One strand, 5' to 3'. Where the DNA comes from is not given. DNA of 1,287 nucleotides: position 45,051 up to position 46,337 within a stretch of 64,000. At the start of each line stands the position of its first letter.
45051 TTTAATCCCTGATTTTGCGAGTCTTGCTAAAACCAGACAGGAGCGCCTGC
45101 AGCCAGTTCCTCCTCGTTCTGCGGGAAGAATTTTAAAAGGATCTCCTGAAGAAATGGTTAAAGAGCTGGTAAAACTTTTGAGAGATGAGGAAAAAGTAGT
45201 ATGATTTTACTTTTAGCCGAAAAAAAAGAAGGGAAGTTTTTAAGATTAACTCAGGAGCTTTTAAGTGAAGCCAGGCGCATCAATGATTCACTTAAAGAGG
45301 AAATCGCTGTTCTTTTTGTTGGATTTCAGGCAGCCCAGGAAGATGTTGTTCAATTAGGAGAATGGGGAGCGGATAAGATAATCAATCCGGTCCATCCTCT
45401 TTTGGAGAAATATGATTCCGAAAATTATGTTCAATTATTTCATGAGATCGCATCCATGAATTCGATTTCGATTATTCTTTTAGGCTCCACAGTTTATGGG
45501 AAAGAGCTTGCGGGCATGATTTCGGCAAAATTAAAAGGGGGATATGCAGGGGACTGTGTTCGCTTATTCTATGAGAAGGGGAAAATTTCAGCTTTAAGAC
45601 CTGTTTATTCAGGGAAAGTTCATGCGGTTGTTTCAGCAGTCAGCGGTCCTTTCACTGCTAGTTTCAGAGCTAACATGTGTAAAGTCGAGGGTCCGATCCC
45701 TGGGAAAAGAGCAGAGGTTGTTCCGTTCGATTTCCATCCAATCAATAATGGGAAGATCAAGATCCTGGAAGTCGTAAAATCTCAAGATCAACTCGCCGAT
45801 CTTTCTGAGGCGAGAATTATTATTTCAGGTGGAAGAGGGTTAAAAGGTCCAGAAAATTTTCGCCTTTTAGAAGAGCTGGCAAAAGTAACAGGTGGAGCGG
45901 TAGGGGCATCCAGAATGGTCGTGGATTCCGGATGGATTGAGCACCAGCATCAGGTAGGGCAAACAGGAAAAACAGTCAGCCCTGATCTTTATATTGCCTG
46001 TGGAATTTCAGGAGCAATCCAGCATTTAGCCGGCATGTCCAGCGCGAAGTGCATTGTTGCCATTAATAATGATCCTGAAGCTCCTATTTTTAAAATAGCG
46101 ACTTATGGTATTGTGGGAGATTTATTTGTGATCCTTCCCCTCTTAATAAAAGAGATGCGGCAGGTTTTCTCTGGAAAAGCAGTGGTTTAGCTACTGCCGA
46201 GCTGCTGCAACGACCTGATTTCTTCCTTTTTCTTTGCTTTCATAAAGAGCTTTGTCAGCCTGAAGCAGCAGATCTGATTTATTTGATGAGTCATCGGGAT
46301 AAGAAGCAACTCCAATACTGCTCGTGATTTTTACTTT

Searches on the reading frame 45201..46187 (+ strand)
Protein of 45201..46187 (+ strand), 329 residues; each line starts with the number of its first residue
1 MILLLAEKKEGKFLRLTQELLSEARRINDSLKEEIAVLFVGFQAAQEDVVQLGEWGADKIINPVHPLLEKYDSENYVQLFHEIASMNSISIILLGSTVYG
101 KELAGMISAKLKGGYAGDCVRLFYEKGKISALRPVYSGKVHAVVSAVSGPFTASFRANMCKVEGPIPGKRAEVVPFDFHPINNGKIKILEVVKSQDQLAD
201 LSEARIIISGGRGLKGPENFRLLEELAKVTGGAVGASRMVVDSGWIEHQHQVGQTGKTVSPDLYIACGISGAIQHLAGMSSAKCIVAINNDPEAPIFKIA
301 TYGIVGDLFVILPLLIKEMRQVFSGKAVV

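Call 14: search_protein_families(library=pfam, proteins=[window:45201-46187:+], max_evalue=0.001)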
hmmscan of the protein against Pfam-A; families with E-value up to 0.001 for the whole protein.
window:45201-46187:+ (329 aa): 2 families
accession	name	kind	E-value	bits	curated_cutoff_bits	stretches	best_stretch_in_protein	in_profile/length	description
PF00766.25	ETF_alpha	-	2.4e-38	130.4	27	1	200-280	1-81/81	Electron transfer flavoprotein FAD-binding domain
PF01012.27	ETF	-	1.7e-28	100.1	26.7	1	3-176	2-176/181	Electron transfer flavoprotein domain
